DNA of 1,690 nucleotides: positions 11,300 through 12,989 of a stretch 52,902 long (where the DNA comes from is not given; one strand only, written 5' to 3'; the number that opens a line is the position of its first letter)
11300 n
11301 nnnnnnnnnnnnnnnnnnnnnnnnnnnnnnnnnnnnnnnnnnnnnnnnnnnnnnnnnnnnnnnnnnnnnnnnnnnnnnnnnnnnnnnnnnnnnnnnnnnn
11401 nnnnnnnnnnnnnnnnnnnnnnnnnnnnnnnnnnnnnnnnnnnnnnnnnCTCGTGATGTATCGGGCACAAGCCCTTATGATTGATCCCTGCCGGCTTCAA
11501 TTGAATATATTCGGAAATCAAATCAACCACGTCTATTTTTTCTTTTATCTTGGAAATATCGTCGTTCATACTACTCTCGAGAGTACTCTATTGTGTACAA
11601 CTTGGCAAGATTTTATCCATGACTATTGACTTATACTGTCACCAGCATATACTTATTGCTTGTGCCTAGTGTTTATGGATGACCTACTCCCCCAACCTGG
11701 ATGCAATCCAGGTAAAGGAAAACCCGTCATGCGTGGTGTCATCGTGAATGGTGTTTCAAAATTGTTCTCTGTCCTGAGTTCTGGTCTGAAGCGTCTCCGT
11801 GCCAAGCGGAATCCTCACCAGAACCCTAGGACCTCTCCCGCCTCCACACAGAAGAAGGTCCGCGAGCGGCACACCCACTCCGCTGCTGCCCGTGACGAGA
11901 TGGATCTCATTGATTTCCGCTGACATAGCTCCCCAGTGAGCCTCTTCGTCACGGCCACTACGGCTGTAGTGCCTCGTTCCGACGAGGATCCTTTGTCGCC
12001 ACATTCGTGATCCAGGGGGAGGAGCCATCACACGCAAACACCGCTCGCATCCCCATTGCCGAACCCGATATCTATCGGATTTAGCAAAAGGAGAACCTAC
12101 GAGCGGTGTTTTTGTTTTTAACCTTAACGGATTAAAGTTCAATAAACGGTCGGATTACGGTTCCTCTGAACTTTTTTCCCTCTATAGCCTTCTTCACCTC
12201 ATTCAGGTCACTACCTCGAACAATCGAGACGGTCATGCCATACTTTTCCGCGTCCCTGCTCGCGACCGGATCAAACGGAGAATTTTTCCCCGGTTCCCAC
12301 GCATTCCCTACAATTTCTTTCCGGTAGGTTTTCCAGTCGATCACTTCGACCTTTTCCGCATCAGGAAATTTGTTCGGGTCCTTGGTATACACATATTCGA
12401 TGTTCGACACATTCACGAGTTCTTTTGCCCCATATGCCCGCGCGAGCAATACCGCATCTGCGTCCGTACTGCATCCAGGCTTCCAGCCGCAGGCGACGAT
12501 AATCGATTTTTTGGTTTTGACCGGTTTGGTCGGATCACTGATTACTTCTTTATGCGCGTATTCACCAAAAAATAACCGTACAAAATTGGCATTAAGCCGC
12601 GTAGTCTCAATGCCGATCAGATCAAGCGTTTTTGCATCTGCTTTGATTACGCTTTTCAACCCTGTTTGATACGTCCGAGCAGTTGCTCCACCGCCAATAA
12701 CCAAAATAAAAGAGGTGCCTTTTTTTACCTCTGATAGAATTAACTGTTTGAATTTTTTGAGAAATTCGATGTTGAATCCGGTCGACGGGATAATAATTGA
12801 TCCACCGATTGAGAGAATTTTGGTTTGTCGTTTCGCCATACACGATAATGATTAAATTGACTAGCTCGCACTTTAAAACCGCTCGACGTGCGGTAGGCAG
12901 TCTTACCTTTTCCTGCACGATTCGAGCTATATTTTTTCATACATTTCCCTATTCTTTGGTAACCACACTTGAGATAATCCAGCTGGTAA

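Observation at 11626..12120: Orphan ~460-nt GC-rich, helix-dense locus between dnaG and the kinase gene: candidate large ncRNA of unknown class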

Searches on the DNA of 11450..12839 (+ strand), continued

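Call 88: search_rna_families(sources=[L116, L117, L119, L115, L111], threshold=evalue, max_evalue=1)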
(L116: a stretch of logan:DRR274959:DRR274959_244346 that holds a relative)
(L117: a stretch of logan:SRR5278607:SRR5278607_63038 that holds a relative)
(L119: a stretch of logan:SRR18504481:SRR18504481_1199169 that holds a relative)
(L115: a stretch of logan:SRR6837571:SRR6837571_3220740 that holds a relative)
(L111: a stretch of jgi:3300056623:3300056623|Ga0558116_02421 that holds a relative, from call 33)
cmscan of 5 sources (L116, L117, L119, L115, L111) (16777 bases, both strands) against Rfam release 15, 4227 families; matches with E-value up to 1: 3.
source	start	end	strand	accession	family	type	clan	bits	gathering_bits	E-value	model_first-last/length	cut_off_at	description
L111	1211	1286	-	RF02371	PyrG_leader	Cis-reg; leader;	-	33.1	65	0.38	1-78/78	no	PyrG leader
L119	1182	1251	+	RF03883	mir-9256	Gene; miRNA;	-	24.1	80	0.6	1-67/67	no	mir-9256 microRNA precursor family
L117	2510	2564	+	RF01139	sR2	Gene; snRNA; snoRNA; CD-box;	-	20.4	42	0.86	1-57/57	no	Small nucleolar RNA sR2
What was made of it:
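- On Known structured ncRNA families (Rfam 15: RNase P, tmRNA, SRP, 6S, OLE, GOLLD, ROOL, HEARO, raiA, riboswitches): The cassettes of relatives also give no hit (call 88).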

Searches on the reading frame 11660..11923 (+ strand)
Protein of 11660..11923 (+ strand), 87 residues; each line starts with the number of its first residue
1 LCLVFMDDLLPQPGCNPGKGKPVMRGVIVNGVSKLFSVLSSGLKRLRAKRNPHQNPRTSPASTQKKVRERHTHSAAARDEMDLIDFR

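Call 8: search_protein_families(library=pfam, proteins=[window:11660-11923:+], max_evalue=0.01)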
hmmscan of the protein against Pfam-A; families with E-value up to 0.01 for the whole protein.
window:11660-11923:+ (87 aa): 0 families

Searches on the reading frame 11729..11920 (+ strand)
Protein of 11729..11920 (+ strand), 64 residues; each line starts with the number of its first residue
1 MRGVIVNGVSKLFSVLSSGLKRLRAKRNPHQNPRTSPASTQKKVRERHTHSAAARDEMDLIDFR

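Call 30: find_homologous_proteins(query=A2, max_evalue=10)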
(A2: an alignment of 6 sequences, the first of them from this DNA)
Query A2 (6 sequences) (64 aa, profile of the alignment): 3 proteins with E <= 10 among 210 candidates.
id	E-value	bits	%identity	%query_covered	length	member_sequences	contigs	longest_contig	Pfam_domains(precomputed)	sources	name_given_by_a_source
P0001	1.1e-12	66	100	100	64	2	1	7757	-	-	-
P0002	1.1e-6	47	88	100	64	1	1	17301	-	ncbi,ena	-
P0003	4.5e-1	29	-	-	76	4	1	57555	-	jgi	jgi:hypothetical protein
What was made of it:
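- Checked: A 64-codon ORF (ATG 11729 to TGA 11923, AAGGA 9 nt upstream) is called as a gene in the public protein collection (P0001, call 30).
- Gene callers already call the ORF (call 30).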

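Call 32: find_encoding_contigs(protein=P0002, flank=3000)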
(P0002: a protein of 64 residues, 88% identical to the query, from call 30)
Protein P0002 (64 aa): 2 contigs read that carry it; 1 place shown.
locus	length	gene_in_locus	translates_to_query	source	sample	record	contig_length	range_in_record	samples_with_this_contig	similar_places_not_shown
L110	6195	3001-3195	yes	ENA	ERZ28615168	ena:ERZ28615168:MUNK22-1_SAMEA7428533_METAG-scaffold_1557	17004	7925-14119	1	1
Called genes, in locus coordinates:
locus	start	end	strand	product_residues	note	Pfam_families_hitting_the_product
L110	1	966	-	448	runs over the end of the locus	PF00140:Sigma70_r1_2, PF04542:Sigma70_r2, PF04539:Sigma70_r3, PF04545:Sigma70_r4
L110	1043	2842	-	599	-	PF01807:Zn_ribbon_DnaG, PF08275:DNAG_N, PF01751:Toprim, PF13155:Toprim_2, PF13362:Toprim_3 (weak), PF13662:Toprim_4, PF10410:DnaB_bind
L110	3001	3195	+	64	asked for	-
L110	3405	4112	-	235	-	PF00696:AA_kinase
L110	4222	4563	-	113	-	PF04020:Phage_holin_4_2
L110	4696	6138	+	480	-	-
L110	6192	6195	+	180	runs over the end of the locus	-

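Call 33: find_encoding_contigs(protein=P0003, flank=3000)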
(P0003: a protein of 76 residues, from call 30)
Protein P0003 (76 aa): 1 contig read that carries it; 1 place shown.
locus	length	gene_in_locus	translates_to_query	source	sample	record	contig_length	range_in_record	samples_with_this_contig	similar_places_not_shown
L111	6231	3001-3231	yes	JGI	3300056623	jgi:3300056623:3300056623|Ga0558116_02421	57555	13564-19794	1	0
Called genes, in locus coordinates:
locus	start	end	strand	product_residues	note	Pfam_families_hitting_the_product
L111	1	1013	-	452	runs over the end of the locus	PF00140:Sigma70_r1_2, PF04542:Sigma70_r2, PF04539:Sigma70_r3, PF04545:Sigma70_r4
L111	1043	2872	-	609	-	PF01807:Zn_ribbon_DnaG, PF08275:DNAG_N, PF01751:Toprim, PF13155:Toprim_2, PF13662:Toprim_4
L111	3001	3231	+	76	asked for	-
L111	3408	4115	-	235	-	PF00696:AA_kinase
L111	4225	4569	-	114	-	PF04020:Phage_holin_4_2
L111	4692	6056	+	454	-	PF00133:tRNA-synt_1 (faint), PF01921:tRNA-synt_1f (faint), PF01406:tRNA-synt_1e, PF09334:tRNA-synt_1g (weak), PF00749:tRNA-synt_1c (faint), PF09334:tRNA-synt_1g, PF09190:DALR_2 (faint), PF23493:CysS_C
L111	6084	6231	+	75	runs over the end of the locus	-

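Call 41: search_protein_families(library=pfam, max_evalue=10, proteins=[window:11729-11920:+])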
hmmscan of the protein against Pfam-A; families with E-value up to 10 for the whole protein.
seq(64 aa): 1 family
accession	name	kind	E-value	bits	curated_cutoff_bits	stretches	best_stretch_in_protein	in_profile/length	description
PF06911.18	Senescence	-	0.064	13.6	24.6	1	4-54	13-63/184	Senescence domain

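Call 42: search_protein_families(library=padloc, max_evalue=10, proteins=[window:11729-11920:+])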
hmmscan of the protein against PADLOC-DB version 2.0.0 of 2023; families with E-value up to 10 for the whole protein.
seq(64 aa): 0 families
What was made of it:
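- There are no PADLOC or Pfam toxin hits (calls 41, 42).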

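Call 43: search_protein_families(library=ncbifam, max_evalue=10, proteins=[window:11729-11920:+])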
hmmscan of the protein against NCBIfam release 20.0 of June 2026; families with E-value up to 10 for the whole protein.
seq(64 aa): 0 families

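Call 87: search_protein_representatives(protein=P0001)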
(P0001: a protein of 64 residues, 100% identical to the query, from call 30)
Query: 64 residues. Proteins with E-value up to 0.001 (for the whole library): 2; up to 1e-10: 1; up to 1e-30: 0. The best 2 are listed.
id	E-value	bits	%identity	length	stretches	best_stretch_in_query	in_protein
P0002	5.1e-28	111.6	88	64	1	1-64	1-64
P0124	2.7e-04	37.4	-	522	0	-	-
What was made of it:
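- Closest known: Bacterial small-protein. Different: There is no homology to any described family (calls 41–43, 87).
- Tried and rejected: Exhaustive protein search. phmmer of the window peptide against 1.84 billion representatives found only its own cluster (P0002) and one marginal 522-aa protein (call 87).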
